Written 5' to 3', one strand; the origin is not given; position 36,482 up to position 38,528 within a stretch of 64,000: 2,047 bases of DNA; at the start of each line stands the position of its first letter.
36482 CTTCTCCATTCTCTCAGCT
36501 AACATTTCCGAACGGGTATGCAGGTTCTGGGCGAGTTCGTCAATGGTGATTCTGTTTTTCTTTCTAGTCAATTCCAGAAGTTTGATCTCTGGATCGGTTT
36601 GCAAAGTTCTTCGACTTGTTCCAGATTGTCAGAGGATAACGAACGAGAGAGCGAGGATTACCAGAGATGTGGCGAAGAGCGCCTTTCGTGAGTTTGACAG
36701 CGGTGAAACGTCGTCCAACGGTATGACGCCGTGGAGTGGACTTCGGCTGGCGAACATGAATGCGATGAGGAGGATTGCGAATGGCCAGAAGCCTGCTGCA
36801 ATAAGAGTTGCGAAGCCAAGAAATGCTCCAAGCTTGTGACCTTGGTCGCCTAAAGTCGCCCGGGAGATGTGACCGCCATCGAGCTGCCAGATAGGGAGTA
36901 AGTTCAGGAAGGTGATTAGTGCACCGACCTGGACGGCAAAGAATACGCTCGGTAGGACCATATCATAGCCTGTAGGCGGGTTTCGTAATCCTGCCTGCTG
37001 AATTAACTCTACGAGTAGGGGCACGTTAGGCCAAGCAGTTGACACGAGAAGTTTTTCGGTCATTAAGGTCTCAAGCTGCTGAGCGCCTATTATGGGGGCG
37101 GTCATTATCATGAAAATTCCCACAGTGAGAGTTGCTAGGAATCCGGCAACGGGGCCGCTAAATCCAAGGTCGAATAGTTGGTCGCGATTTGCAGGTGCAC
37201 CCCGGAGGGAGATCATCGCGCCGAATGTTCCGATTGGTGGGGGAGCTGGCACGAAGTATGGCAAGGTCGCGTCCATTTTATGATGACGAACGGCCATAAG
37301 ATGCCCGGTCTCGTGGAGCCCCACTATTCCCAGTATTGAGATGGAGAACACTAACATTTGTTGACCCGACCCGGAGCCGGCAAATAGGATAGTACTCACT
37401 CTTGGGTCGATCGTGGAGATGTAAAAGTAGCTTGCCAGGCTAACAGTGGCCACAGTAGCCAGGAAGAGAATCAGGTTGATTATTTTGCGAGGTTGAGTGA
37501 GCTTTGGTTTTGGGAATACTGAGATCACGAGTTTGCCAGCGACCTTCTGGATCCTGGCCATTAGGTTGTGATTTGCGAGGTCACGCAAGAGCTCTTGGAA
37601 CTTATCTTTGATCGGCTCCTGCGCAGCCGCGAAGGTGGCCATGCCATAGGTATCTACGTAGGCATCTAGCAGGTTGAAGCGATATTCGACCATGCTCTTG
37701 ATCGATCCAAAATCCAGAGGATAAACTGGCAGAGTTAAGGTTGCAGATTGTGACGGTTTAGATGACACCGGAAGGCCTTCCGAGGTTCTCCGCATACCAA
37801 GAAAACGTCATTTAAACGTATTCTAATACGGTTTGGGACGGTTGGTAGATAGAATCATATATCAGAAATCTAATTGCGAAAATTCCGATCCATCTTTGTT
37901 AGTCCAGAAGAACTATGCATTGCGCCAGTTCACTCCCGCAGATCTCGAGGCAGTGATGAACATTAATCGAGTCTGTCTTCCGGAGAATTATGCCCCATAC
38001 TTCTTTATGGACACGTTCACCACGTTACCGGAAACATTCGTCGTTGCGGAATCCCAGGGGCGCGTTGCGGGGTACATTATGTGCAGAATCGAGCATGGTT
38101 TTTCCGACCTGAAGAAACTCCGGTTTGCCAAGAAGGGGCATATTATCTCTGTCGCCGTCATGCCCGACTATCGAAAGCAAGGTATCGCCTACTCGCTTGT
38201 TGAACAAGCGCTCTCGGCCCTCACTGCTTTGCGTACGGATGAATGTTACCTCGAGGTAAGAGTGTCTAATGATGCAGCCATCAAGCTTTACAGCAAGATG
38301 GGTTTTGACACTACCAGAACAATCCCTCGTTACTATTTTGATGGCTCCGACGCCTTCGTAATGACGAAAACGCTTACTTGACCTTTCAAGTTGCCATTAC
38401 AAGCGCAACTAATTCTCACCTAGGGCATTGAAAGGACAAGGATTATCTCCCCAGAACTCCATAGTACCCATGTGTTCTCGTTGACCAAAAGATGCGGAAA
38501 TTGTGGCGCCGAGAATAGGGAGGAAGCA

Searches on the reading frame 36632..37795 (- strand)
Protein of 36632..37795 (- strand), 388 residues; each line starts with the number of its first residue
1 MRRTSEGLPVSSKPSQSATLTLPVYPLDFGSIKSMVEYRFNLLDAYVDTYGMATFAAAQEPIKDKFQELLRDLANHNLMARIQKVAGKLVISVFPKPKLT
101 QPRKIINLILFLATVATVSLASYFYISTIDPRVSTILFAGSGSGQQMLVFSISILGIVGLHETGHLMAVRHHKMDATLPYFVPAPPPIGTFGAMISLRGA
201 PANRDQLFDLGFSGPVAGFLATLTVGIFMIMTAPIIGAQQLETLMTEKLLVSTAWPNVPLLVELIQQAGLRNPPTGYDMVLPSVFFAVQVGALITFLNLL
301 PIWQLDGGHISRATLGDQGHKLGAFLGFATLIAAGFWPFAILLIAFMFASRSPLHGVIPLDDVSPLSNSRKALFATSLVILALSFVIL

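Call 25: search_protein_families(library=pfam, proteins=[window:36632-37795:-], max_evalue=0.01)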
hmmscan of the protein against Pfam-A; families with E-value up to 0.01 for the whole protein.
window:36632-37795:- (388 aa): 1 family
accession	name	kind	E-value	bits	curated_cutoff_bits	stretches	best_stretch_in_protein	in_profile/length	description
PF02163.28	Peptidase_M50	-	1.6e-16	60.8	27.2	1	150-331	2-218/221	Peptidase family M50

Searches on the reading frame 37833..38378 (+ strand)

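Call 25: search_protein_families(library=pfam, proteins=[window:37833-38378:+], max_evalue=0.01)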
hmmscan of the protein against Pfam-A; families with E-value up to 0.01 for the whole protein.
window:37833-38378:+ (182 aa): 9 families
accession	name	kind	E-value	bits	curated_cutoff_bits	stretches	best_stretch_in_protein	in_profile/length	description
PF00583.31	Acetyltransf_1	-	2.6e-21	76.5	20.7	1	39-158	2-116/116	Acetyltransferase (GNAT) family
PF13508.13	Acetyltransf_7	-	6.9e-14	52.4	27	1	67-158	3-82/84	Acetyltransferase (GNAT) domain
PF13673.13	Acetyltransf_10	-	5.3e-13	49.5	23.6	1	68-181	32-128/128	Acetyltransferase (GNAT) domain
PF08445.16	FR47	-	7.7e-09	35.9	22.1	1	101-161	21-80/86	FR47-like protein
PF13527.13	Acetyltransf_9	-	1.8e-05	25.2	25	1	30-159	2-125/127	Acetyltransferase (GNAT) domain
PF13302.13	Acetyltransf_3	-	2.2e-05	25.6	25.4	1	30-158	4-137/138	Acetyltransferase (GNAT) domain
PF17013.11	Acetyltransf_15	-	0.00069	19.5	35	1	96-159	66-137/210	Putative acetyl-transferase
PF12746.13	GNAT_acetyltran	-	0.0036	17.4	26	1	99-163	178-239/243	GNAT acetyltransferase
PF13523.12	Acetyltransf_8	-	0.0048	17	27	0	111-164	89-143/145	Acetyltransferase (GNAT) domain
